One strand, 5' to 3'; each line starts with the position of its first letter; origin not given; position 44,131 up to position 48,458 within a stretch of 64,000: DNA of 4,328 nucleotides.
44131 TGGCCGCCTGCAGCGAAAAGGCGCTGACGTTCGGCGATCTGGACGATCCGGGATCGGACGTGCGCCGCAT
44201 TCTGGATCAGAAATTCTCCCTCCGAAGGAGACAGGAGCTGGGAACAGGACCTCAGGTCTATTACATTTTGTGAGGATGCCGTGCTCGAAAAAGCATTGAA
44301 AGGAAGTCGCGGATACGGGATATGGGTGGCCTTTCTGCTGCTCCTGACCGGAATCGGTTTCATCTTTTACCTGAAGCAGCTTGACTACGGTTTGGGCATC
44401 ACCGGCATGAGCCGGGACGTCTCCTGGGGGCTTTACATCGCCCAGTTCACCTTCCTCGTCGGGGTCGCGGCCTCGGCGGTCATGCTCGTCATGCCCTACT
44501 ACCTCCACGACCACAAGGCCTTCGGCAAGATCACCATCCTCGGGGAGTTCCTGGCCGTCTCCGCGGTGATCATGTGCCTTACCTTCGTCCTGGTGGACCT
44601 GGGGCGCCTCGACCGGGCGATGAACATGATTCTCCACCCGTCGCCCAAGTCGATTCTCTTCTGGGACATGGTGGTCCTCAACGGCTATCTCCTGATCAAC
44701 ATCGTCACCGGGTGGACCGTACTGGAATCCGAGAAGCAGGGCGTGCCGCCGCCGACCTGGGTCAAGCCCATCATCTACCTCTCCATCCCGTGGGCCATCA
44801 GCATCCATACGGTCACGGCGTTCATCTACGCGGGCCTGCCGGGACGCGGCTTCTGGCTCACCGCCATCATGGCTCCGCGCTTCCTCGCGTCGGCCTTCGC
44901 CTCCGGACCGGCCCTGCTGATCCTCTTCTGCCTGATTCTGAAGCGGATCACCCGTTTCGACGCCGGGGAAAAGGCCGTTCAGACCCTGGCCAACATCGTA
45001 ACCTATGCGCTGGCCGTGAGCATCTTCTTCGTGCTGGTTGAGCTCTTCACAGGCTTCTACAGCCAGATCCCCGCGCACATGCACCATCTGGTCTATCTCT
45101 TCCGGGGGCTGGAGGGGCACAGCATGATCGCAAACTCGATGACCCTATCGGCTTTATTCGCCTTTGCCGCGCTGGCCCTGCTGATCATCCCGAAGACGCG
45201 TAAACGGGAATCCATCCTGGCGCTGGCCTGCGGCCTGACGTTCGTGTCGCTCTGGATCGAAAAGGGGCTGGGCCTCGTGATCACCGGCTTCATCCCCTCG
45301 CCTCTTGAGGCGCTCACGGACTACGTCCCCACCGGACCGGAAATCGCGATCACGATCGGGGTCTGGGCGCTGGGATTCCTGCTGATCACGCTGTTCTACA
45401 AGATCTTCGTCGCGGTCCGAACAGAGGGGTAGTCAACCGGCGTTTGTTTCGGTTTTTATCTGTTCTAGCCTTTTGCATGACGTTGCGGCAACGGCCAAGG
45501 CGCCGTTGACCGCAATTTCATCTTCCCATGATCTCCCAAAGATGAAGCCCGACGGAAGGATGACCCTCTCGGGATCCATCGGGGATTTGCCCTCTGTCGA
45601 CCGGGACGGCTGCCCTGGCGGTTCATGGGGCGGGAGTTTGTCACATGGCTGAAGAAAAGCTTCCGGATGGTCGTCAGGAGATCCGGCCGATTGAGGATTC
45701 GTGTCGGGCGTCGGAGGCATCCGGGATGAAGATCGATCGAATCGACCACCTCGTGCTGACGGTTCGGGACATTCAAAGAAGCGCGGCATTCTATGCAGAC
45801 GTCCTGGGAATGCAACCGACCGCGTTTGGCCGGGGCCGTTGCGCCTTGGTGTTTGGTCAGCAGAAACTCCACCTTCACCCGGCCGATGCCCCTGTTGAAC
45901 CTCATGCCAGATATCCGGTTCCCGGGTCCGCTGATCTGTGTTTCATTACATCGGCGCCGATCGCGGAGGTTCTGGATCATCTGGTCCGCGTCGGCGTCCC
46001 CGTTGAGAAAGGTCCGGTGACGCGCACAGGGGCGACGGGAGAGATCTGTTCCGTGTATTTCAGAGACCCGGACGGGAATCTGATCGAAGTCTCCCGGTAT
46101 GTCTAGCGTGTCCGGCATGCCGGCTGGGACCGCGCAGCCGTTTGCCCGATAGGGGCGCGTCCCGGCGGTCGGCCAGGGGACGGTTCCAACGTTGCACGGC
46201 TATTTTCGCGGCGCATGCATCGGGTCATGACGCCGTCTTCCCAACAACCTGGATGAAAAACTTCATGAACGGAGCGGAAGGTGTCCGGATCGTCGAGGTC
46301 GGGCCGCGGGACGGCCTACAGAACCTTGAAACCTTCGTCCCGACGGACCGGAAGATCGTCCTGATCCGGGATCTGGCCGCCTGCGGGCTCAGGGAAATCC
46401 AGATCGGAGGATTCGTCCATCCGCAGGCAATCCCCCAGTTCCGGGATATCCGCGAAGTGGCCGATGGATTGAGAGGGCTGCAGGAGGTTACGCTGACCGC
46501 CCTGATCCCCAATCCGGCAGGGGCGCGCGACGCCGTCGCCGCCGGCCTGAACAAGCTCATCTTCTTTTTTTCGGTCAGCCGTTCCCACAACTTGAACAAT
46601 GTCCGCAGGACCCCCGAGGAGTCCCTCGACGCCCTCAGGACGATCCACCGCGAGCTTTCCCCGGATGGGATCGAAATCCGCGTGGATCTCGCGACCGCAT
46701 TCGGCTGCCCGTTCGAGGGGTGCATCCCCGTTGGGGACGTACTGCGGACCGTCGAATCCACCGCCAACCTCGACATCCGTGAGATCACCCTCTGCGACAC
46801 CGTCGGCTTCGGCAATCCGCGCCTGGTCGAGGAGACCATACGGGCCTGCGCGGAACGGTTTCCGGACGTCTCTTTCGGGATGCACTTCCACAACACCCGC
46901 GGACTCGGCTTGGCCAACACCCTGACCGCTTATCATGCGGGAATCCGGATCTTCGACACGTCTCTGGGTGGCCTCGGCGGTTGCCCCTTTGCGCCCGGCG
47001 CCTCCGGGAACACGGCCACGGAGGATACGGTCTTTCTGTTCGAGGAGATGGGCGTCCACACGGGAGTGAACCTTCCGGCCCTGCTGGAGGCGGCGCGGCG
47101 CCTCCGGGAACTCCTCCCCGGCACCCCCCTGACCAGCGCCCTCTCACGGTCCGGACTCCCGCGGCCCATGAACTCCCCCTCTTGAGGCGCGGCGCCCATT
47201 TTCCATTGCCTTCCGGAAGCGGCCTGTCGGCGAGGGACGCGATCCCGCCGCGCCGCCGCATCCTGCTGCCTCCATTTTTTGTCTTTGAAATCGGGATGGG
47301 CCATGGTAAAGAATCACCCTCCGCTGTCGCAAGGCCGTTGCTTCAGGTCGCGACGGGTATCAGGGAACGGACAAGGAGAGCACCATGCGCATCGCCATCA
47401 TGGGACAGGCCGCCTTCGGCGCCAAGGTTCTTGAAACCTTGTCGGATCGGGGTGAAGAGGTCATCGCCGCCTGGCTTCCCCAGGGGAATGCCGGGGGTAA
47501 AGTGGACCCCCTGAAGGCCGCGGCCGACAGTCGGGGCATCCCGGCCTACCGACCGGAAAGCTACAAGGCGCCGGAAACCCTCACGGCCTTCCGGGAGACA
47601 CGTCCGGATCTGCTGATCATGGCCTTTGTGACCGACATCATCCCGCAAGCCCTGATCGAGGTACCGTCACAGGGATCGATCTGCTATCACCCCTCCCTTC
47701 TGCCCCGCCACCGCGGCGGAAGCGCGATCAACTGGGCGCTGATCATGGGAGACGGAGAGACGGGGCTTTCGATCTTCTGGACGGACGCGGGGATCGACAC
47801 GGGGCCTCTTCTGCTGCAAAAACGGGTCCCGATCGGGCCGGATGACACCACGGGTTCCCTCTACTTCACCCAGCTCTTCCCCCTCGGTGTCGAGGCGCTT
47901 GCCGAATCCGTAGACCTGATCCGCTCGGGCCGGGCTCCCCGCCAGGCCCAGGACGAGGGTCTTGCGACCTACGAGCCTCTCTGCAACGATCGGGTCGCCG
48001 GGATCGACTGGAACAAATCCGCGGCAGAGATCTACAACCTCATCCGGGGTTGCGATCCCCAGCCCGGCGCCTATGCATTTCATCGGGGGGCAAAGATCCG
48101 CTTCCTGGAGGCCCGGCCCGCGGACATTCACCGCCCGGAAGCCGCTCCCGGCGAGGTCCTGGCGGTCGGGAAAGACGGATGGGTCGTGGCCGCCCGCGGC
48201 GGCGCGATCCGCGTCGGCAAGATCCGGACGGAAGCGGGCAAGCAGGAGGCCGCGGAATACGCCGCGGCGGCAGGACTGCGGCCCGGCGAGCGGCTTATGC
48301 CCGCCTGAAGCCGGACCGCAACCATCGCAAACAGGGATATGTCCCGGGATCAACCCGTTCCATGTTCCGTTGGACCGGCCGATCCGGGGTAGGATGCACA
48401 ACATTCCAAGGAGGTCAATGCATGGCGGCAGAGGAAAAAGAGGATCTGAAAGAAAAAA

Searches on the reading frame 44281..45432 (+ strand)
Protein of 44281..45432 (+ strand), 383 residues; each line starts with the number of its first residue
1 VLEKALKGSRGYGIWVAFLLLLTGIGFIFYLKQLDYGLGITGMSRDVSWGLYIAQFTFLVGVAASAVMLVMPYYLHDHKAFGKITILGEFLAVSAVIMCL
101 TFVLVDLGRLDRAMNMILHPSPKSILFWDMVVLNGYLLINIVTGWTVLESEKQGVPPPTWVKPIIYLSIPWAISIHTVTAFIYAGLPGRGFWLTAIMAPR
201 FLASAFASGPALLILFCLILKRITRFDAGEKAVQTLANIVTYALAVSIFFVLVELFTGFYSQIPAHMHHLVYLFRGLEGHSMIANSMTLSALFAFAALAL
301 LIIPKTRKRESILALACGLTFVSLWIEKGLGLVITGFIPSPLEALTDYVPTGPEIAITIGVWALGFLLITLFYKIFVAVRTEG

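Call 40: search_protein_families(library=pfam, proteins=[window:44281-45432:+], max_evalue=0.001)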
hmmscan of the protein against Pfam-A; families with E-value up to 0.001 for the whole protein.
window:44281-45432:+ (383 aa): 1 family
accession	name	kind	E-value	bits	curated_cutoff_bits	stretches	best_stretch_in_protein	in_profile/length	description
PF03916.19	NrfD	-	9.2e-38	131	25.8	1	41-324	3-297/313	Polysulphide reductase, NrfD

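Call 41: search_protein_families(library=ncbifam, proteins=[window:44281-45432:+], max_evalue=0.00001)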
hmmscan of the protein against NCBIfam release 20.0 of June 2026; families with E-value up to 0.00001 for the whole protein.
window:44281-45432:+ (383 aa): 2 families
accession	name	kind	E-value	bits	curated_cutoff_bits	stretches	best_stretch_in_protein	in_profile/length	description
NF045798.1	DsrP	equivalog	4.4e-140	467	350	1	1-382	1-346/346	sulfate reduction electron transfer complex DsrMKJOP subunit DsrP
NF041784.1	mnquin_red_QrcD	equivalog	1.2e-14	54.5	570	1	201-375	223-397/408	menaquinone reductase integral membrane subunit QrcD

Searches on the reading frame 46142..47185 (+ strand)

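Call 40: search_protein_families(library=pfam, proteins=[window:46142-47185:+], max_evalue=0.001)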
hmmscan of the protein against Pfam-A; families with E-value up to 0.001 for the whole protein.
window:46142-47185:+ (347 aa): 1 family
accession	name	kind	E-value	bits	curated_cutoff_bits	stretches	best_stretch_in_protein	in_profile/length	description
PF00682.25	HMGL-like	-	1.8e-42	146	29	1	48-319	2-258/260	HMGL-like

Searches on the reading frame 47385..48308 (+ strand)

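Call 40: search_protein_families(library=pfam, proteins=[window:47385-48308:+], max_evalue=0.001)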
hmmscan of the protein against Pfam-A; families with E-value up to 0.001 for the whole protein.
window:47385-48308:+ (307 aa): 2 families
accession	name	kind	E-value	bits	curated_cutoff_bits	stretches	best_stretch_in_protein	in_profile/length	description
PF00551.24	Formyl_trans_N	-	8.3e-30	104.3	26.1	1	1-160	1-166/181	Formyl transferase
PF02911.23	Formyl_trans_C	-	5.9e-21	75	21.1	1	207-291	9-93/100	Formyl transferase, C-terminal domain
